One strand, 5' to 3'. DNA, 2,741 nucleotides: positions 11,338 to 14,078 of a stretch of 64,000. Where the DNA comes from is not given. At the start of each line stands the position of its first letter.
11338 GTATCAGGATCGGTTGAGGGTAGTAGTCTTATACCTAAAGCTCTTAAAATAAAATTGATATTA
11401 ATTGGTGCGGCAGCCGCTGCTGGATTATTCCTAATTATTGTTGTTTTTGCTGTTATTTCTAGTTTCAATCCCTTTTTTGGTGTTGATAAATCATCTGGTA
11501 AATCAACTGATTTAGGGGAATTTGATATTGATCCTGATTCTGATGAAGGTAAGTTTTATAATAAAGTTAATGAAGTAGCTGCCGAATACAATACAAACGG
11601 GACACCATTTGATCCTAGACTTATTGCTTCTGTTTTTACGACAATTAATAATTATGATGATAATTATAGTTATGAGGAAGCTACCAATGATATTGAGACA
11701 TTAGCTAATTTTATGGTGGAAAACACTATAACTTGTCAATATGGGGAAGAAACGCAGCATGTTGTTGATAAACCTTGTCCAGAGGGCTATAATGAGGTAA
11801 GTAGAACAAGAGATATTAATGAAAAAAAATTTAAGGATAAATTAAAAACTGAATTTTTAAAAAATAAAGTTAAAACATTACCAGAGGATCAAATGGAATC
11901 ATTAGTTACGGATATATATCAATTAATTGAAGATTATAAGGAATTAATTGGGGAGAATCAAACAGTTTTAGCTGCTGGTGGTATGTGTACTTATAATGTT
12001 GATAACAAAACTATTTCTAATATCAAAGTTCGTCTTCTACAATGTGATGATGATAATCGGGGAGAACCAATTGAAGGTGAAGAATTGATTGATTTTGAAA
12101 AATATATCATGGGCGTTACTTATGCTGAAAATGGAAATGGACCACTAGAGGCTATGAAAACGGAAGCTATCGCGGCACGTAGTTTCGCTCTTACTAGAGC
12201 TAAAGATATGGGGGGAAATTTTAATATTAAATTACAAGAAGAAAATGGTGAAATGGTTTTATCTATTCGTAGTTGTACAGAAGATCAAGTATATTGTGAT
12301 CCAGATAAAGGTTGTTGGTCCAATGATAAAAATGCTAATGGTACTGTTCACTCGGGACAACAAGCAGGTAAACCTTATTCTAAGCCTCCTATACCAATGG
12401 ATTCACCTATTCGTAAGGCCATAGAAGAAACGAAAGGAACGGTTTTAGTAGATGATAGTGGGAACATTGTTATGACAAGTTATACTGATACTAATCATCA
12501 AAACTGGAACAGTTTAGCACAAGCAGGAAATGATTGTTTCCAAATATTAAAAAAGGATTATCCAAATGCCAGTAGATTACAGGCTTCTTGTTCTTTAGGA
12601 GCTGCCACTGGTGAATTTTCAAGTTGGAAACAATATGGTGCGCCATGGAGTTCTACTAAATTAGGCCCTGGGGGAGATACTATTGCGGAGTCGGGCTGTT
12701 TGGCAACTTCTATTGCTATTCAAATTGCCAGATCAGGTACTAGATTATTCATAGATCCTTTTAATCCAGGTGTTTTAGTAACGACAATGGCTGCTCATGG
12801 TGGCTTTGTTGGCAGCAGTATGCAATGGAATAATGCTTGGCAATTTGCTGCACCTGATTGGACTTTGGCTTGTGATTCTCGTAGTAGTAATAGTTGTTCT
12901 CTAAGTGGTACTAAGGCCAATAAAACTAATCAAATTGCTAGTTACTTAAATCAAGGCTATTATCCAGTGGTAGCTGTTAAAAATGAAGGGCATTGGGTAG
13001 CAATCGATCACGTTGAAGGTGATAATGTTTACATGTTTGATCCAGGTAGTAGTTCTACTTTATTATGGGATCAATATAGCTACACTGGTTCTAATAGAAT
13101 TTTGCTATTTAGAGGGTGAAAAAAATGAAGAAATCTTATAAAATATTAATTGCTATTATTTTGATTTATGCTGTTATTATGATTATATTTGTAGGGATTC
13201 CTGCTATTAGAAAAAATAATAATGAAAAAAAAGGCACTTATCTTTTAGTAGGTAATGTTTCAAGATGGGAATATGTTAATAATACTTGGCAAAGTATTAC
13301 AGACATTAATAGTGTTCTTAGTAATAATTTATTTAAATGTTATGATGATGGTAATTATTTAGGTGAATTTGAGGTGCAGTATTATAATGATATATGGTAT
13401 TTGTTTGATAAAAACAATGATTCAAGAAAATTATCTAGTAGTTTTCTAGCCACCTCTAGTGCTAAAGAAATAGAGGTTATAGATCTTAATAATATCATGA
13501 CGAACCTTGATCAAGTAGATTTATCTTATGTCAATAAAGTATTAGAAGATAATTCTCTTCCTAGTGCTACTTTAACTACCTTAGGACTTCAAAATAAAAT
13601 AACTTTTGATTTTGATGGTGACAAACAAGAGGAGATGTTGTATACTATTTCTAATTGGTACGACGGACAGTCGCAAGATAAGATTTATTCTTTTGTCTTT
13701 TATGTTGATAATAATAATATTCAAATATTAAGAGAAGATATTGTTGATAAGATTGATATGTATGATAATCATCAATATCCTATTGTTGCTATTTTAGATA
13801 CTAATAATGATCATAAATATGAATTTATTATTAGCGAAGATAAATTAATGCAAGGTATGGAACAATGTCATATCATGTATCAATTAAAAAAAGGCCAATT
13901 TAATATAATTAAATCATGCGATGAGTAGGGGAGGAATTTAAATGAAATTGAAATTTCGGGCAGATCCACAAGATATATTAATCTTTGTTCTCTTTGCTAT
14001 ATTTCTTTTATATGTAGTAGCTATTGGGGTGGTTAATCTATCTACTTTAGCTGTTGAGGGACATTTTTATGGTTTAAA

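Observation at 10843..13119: T4SS wall hydrolase with an unusual SpoIID-like plus CHAP-like architecture and an Asn/Lys-rich repeat head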

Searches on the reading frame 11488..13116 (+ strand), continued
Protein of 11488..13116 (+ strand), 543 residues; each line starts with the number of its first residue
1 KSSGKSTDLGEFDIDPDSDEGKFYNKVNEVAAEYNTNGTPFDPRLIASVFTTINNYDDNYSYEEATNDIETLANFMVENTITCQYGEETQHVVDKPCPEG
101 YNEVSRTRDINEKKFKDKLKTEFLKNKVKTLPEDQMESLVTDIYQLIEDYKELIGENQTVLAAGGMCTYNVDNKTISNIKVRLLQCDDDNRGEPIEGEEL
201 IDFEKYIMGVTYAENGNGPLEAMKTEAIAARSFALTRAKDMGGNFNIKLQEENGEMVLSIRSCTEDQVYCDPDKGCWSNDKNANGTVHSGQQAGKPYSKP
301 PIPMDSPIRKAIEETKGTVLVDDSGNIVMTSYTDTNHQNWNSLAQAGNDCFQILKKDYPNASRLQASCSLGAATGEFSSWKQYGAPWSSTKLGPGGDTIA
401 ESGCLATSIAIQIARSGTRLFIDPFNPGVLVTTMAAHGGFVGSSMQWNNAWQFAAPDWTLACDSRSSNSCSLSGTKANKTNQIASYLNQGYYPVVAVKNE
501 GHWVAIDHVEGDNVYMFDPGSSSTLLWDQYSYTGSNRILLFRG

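Call 49: fold_search(model_id=the predicted structure, library=viral)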
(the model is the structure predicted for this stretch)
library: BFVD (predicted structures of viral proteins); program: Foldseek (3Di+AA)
matches with E <= 10: 342; with E <= 0.001: 0
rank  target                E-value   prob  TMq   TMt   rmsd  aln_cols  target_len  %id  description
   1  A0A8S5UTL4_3          3.8e-03  0.99  0.19  0.10  14.6       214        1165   15  Morphogenesis protein 1 hydrolase [Myoviridae sp. ctYA416]
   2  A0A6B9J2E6            1.2e-01  0.77  0.18  0.36   8.5       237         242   12  (no name in the UniProt tables at hand)
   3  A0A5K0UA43            1.6e-01  0.91  0.18  0.30   6.3       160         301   12  Uncharacterized protein (Fragment) [Yasminevirus sp. GU-2018]
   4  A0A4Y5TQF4            3.5e-01  0.12  0.06  0.19  14.1       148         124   11  Uncharacterized protein [Enterococcus phage vB_OCPT_Ben]
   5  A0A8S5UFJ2            4.1e-01  0.12  0.08  0.17  18.4       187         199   13  Uncharacterized protein [Myoviridae sp. ctcyQ27]
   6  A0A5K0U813            4.3e-01  0.15  0.10  0.14  13.0       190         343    8  Competence protein ComEA [Yasminevirus sp. GU-2018]
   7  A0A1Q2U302            5.3e-01  0.03  0.05  0.09  18.0       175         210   12  Uncharacterized protein [Vibrio phage pTD1]
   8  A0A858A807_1          5.6e-01  0.09  0.07  0.04  16.2       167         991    7  (no name in the UniProt tables at hand)
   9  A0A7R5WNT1            7.2e-01  0.14  0.09  0.20  20.9       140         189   17  Uncharacterized protein [Diachasmimorpha longicaudata entomopoxvirus]
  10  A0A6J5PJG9            8.0e-01  0.16  0.06  0.25  14.4        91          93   11  Uncharacterized protein [uncultured Caudovirales phage]
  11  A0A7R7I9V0            8.8e-01  0.06  0.05  0.16  15.6       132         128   17  (no name in the UniProt tables at hand)
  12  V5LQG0                9.8e-01  0.51  0.11  0.14   5.0       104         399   10  (no name in the UniProt tables at hand)
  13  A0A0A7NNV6            9.8e-01  0.08  0.07  0.19  16.4       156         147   11  Uncharacterized protein [Lactobacillus phage LfeInf]
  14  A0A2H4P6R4            1.0e+00  0.44  0.10  0.24   4.2        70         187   11  Uncharacterized protein [Pseudomonas phage tabernarius]
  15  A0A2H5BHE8            1.0e+00  0.35  0.07  0.28  12.8        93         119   12  Uncharacterized protein [Vibrio phage Thalassa]
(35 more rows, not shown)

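Call 59: search_protein_representatives(alignment_id=A1)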
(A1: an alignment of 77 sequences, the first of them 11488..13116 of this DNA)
Query: 77 sequences, 741 profile positions. Proteins with E-value up to 0.001 (for the whole library): 7314; up to 1e-10: 1785; up to 1e-30: 675. The best 150 are listed.
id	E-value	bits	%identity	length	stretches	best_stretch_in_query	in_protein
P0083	3.8e-241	819.2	-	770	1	4-732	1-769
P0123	2.8e-238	809.8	-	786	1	6-731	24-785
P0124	3.5e-236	802.8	-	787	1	4-730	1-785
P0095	4.9e-236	802.4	-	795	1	4-731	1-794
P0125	2.0e-234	797.0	-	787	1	8-732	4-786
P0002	1.5e-233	794.1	-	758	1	4-731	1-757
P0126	5.0e-233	792.4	-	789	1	24-731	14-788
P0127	2.9e-230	783.3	-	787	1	4-731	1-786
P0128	3.9e-229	779.5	-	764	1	4-732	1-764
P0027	1.0e-222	758.3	-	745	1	72-732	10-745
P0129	2.9e-222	756.8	-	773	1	10-731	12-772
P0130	2.5e-221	753.7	-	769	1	4-731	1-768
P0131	5.9e-221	752.5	-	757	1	4-731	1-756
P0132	6.1e-221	752.4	-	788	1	17-731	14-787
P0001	1.4e-219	747.9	-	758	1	11-730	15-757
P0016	8.8e-213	725.5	-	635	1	136-731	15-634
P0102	5.7e-189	646.7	-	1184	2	294-731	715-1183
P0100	1.2e-149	516.7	-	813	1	62-613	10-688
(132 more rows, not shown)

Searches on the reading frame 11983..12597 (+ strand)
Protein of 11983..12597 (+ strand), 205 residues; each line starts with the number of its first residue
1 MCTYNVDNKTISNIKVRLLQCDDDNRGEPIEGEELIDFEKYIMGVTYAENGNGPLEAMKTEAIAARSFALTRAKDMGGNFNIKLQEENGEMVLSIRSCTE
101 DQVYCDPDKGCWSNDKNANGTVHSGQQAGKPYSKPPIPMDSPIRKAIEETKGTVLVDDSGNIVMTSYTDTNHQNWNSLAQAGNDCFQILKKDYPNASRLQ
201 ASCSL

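Call 69: search_solved_structures(query=window:11983-12597:+, max_evalue=10, show_alignments=3)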
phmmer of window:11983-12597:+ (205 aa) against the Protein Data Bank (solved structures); distinct sequences matched with E-value up to 10: 7.
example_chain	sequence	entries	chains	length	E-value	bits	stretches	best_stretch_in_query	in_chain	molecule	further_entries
4rwr_A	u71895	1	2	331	0.002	21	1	34-81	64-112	Stage II sporulation protein D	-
7bkb_J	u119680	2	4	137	0.31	13.8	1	78-154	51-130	Formylmethanofuran dehydrogenase, subunit D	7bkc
3win_C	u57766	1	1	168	0.58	13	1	155-195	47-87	17 kD hemagglutinin component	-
9qce_D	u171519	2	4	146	0.73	12.6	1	156-195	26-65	Hemagglutinin component HA17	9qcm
5zyg_A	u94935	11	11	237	1.4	11.7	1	72-110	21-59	LIPID-TRANSFER PROTEIN CERT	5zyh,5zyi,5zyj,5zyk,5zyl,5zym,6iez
5jjd_B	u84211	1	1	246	1.5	11.6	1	72-110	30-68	Collagen type IV alpha-3-binding protein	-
2z9z_A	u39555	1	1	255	1.6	11.5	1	72-110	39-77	Lipid-transfer protein CERT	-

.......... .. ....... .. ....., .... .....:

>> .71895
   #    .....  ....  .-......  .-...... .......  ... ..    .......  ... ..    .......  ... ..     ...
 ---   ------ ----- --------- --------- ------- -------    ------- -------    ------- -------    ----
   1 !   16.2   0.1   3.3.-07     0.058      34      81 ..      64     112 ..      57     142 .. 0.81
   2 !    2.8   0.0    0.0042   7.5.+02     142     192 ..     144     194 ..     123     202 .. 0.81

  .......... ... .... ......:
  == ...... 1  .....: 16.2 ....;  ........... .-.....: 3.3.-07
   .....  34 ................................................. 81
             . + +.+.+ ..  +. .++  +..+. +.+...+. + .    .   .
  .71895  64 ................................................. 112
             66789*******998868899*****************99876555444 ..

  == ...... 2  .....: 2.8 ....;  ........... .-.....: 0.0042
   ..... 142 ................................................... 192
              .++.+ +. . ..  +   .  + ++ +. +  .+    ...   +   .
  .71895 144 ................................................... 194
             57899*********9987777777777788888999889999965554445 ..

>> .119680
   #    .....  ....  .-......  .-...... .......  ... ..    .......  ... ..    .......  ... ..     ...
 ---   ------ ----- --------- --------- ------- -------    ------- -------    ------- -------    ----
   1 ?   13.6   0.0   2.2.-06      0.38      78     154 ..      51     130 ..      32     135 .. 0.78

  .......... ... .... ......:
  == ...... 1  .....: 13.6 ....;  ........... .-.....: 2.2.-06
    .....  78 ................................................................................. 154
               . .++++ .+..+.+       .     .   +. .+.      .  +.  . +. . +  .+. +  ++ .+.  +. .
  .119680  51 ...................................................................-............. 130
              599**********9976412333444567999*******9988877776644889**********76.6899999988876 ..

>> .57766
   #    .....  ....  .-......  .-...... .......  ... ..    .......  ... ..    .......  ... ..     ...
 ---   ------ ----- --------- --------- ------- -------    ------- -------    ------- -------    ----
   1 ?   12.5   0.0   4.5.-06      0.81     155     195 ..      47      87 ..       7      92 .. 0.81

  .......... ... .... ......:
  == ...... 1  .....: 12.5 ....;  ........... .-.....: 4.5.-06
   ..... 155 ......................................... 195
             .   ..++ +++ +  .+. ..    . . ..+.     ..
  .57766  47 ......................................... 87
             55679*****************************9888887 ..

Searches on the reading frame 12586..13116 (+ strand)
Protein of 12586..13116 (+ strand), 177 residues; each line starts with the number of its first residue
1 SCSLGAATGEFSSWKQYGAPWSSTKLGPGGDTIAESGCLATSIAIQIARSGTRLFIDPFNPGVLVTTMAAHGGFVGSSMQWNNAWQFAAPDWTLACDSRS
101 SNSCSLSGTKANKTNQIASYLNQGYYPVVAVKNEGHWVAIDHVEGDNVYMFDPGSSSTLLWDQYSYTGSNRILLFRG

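Call 43: search_protein_families(library=pfam, proteins=[window:12586-13116:+], max_evalue=0.1)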
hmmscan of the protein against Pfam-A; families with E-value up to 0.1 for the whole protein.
window:12586-13116:+ (177 aa): 1 family
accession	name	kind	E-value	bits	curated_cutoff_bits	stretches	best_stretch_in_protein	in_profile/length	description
PF03412.21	Peptidase_C39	-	0.021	15.1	22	1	114-158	64-110/133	Peptidase C39 family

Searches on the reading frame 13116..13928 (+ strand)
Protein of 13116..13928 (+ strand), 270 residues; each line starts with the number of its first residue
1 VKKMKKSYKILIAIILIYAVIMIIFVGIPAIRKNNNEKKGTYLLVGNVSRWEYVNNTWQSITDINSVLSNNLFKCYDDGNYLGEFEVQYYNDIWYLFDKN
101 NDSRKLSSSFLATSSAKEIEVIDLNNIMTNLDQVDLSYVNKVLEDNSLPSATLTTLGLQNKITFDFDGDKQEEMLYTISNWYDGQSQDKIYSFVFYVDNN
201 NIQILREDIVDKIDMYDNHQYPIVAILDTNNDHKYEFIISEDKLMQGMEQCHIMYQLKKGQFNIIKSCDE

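Call 9: search_protein_families(library=pfam, proteins=[window:13116-13928:+], max_evalue=0.01)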
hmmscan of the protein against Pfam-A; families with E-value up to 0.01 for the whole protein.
window:13116-13928:+ (270 aa): 0 families

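Call 54: search_protein_families(library=ncbifam, proteins=[window:13116-13928:+], max_evalue=0.01)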
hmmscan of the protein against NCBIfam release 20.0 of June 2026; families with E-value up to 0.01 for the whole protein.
window:13116-13928:+ (270 aa): 0 families

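Call 62: find_homologous_proteins(query=window:13125-13928:+, max_evalue=0.001)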
Query window:13125-13928:+ (267 aa): 4 proteins with E <= 0.001 among 280 candidates.
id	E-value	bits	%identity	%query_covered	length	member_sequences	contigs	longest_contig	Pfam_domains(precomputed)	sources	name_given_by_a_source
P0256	6.8e-172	588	100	100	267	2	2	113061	-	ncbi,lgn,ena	-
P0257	3.1e-30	123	34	99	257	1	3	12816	-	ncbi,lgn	ncbi:MAG: hypothetical protein RR847_02440 [Bacilli bacterium]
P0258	2.2e-19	88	32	99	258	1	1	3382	-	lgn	-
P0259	4.7e-19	87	31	93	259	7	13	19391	-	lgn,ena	-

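Call 66: predict_structure(alignment_id=A2)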
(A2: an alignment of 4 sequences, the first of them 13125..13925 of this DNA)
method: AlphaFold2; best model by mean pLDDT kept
length: 267 residues; sequences in the alignment: 4
mean_pLDDT: 77.3   pTM: 0.71
mean pLDDT of the five models: 77.3, 72.1, 70.2, 64.1, 47.3
residues with pLDDT >= 90: 23; 70-90: 178; 50-70: 64; < 50: 2
segments of 3 or more residues with pLDDT < 50: none
pLDDT, mean of each block of 10 residues (from residue 1): 74 91 68 67 82 77 67 84 77 71 78 75 87 90 84 83 82 80 70 88 81 72 73 74 68 72 73
secondary structure, 60 per line:
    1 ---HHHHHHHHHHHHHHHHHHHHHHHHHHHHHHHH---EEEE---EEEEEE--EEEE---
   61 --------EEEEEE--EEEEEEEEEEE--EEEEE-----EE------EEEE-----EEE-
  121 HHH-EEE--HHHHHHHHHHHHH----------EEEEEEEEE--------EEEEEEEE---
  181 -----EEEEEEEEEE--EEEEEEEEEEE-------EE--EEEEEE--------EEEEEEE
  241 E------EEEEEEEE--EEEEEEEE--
elements in order: H4-35 E39-42 E46-51 E54-57 E69-74 E77-87 E90-94 E108-111 E117-119 E125-127 H130-142 E153-161 E170-177 E186-195 E198-208 E220-225 E234-241 E248-255 E258-265

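Call 68: fold_search(model_id=the predicted structure, library=pdb)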
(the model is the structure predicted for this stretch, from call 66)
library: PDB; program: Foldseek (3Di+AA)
matches with E <= 10: 652; with E <= 0.001: 0
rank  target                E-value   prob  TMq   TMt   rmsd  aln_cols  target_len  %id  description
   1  7lps_A                3.2e-02  0.15  0.14  0.06  21.6       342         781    8  Crystal structure of DDB1-CRBN-ALV1 complex bound to Helios (IKZF2 ZF2) (released 2021-06-02)
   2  2z8r_A                4.8e-02  0.47  0.24  0.13  16.6       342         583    9  Crystal structure of rhamnogalacturonan lyase YesW at 1.40 A resolution (released 2007-10-16)
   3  4lzi                  5.9e-02  0.30  0.20  0.20  20.1       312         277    8  Characterization of Solanum tuberosum Multicystatin and Significance of Core Domains (released 2014-02-26)
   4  2zux_A                6.9e-02  0.41  0.24  0.13  16.6       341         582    9  Crystal structure of rhamnogalacturonan lyase YesW complexed with rhamnose (released 2009-02-03)
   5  9zxm                  6.9e-02  0.12  0.14  0.07  21.7       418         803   10  DDB1 delta with compound 6 (released 2026-04-08)
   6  9lul_f                6.9e-02  0.12  0.14  0.07  22.2       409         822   10  Local refinement of stacked like DDB1-DDA1-DET1-Ube2e2-COP1 complex (layer 1) (released 2026-01-28)
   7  2zuy                  1.0e-01  0.09  0.15  0.08  17.1       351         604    7  Crystal structure of exotype rhamnogalacturonan lyase YesX (released 2009-02-03)
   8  6x04_C                1.1e-01  0.30  0.25  0.22  15.5       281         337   12  Nup133 (aa55-481) from S. cerevisiae bound by VHH-SAN5 (released 2020-12-09)
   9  6ue5_B                1.1e-01  0.11  0.15  0.07  22.1       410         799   10  Crystal structure of full-length human DCAF15-DDB1-deltaPBP-DDA1-RBM39 in complex with 4-(aminomethyl)-N-(3-cyano-4-me (released 2019-12-18)
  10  8roy_B                1.1e-01  0.10  0.15  0.07  21.8       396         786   10  Structure of the human DDB1-DDA1-DCAF15 E3 ubiquitin ligase bound to compound furan 24 (released 2024-04-03)
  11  7lps_G                1.1e-01  0.10  0.14  0.06  21.6       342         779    8  Crystal structure of DDB1-CRBN-ALV1 complex bound to Helios (IKZF2 ZF2) (released 2021-06-02)
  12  8zsw                  1.2e-01  0.10  0.16  0.06  19.6       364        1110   12  Crystal Structure of Human DDB1, a Component of the E3 Ubiquitin Ligase Complex (released 2025-06-11)
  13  9fjx_A                1.2e-01  0.08  0.14  0.06  19.9       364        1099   12  Crystal structure of human CRBN-DDB1 in complex with Lenalidomide (released 2025-01-29)
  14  9d0w_A                1.3e-01  0.10  0.15  0.07  20.6       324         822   12  Cryo-EM structure of CDK2/CyclinE1 in complex with CRBN/DDB1 and Cpd 4 (released 2025-04-16)
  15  6saz_D                1.3e-01  0.35  0.19  0.21  20.7       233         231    8  Cleaved human fetuin-b in complex with crayfish astacin (released 2019-10-23)
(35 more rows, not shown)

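Call 72: search_protein_families(library=phrogs, proteins=[window:13125-13928:+], max_evalue=0.001)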
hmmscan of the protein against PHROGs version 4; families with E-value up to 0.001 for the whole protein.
window:13125-13928:+ (267 aa): 0 families
